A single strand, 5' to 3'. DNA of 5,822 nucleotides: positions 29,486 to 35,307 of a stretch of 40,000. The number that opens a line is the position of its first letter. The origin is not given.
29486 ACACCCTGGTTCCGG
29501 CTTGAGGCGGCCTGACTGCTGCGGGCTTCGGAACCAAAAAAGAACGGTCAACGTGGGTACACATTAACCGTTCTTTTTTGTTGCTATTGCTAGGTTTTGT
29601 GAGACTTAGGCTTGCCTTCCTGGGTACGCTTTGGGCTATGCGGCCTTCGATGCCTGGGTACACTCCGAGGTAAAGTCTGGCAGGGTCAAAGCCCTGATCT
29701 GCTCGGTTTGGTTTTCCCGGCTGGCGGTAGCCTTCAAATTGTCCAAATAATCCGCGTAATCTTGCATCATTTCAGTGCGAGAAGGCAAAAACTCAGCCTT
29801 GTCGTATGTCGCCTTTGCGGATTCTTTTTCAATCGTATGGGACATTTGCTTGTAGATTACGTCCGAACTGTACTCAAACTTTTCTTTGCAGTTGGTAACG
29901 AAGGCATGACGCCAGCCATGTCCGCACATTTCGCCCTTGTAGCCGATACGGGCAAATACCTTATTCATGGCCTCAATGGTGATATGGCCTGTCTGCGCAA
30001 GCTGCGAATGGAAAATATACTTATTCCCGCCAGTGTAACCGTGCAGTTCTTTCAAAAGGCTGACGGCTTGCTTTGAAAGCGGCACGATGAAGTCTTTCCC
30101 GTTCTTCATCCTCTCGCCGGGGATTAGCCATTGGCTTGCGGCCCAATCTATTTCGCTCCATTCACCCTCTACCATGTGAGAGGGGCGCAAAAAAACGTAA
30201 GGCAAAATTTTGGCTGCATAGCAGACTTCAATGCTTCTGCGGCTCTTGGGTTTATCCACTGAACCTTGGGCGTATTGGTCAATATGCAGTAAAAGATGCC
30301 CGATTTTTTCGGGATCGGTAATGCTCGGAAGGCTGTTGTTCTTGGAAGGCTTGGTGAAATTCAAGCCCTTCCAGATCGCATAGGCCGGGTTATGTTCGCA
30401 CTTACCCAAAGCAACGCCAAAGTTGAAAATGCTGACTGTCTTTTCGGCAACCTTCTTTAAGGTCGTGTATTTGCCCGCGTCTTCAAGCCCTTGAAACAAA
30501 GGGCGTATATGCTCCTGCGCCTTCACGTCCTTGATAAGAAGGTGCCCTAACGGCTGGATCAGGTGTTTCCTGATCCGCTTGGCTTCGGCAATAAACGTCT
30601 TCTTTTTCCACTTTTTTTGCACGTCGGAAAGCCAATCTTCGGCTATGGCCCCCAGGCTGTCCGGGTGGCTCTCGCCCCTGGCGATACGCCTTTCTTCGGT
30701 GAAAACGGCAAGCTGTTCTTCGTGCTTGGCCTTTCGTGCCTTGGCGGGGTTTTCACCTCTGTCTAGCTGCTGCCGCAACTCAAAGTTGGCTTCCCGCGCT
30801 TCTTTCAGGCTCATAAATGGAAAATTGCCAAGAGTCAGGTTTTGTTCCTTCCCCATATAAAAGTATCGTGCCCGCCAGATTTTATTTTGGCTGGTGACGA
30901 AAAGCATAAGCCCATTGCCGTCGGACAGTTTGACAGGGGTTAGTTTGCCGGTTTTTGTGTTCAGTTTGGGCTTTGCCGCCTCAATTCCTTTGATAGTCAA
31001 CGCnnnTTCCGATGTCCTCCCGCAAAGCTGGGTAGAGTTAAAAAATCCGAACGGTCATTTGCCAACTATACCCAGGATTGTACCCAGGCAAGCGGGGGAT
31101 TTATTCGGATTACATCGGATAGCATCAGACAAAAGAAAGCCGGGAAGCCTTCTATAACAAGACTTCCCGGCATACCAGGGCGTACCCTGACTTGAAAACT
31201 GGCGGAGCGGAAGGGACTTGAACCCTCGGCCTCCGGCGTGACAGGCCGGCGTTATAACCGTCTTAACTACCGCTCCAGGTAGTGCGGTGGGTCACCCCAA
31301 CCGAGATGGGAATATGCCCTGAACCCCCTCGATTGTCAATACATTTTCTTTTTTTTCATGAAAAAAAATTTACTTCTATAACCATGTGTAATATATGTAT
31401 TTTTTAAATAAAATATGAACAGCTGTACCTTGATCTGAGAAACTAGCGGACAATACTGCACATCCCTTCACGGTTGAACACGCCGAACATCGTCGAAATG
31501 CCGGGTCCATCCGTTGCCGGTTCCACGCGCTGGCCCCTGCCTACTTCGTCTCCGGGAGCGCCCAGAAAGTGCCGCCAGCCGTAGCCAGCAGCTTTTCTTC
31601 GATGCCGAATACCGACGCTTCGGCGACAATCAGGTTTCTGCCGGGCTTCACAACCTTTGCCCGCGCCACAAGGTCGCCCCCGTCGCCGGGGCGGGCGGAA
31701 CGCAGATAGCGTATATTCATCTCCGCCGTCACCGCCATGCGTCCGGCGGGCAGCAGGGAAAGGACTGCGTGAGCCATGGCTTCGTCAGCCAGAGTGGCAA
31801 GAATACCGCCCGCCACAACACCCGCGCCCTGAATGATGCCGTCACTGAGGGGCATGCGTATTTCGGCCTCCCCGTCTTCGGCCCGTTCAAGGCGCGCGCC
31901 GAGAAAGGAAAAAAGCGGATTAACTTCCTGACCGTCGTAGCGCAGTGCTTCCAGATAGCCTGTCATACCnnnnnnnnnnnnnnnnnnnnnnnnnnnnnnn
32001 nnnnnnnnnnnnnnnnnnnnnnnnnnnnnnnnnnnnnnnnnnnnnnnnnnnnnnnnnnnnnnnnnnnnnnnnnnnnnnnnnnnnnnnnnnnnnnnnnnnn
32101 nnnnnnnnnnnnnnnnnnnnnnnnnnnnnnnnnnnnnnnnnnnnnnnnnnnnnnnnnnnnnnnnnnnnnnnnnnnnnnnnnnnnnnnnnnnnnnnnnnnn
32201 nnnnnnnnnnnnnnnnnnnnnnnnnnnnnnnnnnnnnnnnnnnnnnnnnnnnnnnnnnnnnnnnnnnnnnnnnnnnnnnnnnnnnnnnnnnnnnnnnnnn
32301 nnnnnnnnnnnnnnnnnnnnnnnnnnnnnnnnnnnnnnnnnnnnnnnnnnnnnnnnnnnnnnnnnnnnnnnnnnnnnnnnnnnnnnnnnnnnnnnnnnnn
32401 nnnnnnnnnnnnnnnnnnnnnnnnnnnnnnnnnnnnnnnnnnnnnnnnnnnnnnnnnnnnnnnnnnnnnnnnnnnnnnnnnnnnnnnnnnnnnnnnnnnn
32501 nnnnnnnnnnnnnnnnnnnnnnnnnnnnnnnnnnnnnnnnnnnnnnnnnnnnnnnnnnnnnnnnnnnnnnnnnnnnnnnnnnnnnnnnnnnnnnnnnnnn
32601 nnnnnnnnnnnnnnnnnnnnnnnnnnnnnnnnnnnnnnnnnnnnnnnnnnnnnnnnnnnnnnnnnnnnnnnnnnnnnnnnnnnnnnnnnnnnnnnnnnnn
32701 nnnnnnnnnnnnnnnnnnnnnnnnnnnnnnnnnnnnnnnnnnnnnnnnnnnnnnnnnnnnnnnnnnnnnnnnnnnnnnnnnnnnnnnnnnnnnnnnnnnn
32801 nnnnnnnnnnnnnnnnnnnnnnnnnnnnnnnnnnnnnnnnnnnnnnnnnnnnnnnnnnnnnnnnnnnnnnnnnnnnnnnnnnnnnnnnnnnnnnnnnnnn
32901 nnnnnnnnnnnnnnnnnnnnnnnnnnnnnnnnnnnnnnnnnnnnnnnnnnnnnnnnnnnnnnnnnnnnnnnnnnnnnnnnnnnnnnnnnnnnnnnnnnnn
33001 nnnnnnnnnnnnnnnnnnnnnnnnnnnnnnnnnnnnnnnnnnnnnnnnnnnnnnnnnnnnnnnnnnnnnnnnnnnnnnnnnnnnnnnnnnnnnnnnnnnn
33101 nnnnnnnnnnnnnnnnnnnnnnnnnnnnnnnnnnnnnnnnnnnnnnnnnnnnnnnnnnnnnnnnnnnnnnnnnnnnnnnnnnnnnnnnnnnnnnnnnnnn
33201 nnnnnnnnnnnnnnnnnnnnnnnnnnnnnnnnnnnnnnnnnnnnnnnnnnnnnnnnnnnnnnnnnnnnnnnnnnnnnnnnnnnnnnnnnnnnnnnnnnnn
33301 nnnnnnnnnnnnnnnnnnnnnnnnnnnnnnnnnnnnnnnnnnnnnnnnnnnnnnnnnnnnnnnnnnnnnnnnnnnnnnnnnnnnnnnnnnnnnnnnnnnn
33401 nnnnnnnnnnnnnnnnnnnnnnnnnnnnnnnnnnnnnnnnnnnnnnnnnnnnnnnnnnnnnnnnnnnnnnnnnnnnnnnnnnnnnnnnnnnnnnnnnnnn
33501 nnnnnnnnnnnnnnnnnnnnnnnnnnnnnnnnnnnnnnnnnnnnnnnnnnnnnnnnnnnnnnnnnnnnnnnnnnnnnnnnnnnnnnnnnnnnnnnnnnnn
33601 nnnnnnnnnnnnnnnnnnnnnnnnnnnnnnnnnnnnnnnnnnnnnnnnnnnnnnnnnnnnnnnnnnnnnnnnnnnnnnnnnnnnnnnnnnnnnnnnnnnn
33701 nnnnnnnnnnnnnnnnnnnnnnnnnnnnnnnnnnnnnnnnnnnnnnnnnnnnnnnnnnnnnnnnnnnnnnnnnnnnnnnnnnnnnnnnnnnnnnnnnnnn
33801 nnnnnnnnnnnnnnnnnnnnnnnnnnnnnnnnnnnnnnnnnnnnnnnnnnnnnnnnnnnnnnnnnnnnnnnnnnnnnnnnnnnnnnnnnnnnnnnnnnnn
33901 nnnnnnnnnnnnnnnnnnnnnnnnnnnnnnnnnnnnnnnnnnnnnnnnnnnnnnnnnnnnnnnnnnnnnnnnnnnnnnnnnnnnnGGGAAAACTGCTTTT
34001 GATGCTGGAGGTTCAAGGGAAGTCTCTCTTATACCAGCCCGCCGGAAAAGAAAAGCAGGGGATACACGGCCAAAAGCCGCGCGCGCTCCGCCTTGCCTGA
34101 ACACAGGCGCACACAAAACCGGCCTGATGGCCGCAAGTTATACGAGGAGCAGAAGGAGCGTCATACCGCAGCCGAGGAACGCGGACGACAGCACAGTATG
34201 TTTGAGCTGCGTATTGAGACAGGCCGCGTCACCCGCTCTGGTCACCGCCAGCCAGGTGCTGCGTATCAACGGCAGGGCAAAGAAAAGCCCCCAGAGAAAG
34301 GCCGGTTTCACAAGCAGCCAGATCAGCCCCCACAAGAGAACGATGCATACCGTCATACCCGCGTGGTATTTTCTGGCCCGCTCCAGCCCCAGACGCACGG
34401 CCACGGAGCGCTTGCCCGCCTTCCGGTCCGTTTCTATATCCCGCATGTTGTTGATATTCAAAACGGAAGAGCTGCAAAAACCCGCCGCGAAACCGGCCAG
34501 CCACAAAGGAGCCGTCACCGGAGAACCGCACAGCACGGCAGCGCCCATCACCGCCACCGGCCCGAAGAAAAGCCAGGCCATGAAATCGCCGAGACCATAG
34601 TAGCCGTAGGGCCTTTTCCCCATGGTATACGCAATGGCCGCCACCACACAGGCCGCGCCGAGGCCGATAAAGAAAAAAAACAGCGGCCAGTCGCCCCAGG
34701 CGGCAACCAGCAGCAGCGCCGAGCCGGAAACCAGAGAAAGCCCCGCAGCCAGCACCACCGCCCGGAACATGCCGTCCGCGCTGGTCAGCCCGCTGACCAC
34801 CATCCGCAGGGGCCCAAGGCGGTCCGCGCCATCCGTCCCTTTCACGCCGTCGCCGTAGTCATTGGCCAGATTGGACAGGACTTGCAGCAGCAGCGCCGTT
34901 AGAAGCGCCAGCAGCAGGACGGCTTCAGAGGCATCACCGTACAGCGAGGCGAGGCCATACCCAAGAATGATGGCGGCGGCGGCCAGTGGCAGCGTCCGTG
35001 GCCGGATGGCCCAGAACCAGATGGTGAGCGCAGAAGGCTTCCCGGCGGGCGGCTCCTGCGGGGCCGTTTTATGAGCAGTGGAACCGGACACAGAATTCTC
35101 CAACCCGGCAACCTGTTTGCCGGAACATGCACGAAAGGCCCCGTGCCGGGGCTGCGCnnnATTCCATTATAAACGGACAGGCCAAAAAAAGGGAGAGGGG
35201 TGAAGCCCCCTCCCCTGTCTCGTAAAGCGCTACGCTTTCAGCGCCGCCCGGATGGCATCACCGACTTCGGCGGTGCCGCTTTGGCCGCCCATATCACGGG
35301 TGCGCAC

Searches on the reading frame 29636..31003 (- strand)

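Call 14: search_protein_families(library=pfam, proteins=[window:29636-31003:-], max_evalue=0.001)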
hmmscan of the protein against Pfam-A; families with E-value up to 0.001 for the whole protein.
window:29636-31003:- (455 aa): 4 families
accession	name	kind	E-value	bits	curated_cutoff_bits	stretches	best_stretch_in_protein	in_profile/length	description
PF13356.12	Arm-DNA-bind_3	-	1.4e-19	70.5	27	1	2-93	1-83/83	Arm DNA-binding domain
PF00589.27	Phage_integrase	-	1.4e-13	51.4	27.1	1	263-390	27-157/172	Phage integrase family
PF22022.2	Phage_int_M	-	4.2e-10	40.2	27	1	119-209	3-92/96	Phage integrase central domain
PF14659.12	Phage_int_SAM_3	-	0.00074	20.1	22.6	0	120-165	5-50/58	Phage integrase, N-terminal SAM-like domain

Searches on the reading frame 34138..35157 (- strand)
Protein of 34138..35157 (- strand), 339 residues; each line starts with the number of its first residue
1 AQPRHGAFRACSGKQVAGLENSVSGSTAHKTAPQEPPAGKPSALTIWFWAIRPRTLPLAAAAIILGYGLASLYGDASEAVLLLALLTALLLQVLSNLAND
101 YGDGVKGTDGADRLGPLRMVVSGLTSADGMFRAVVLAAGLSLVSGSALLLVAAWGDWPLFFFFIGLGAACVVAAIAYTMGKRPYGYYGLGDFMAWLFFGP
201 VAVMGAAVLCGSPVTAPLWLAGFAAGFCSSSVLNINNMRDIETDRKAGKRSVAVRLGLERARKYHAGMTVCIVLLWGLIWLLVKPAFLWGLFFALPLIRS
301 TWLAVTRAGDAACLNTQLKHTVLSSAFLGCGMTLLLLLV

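Call 14: search_protein_families(library=pfam, proteins=[window:34138-35157:-], max_evalue=0.001)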
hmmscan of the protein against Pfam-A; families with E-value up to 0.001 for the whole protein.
window:34138-35157:- (339 aa): 1 family
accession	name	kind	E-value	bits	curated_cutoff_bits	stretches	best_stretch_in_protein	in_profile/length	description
PF01040.23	UbiA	-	1.1e-26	94.1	34.2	1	63-310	5-238/250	UbiA prenyltransferase family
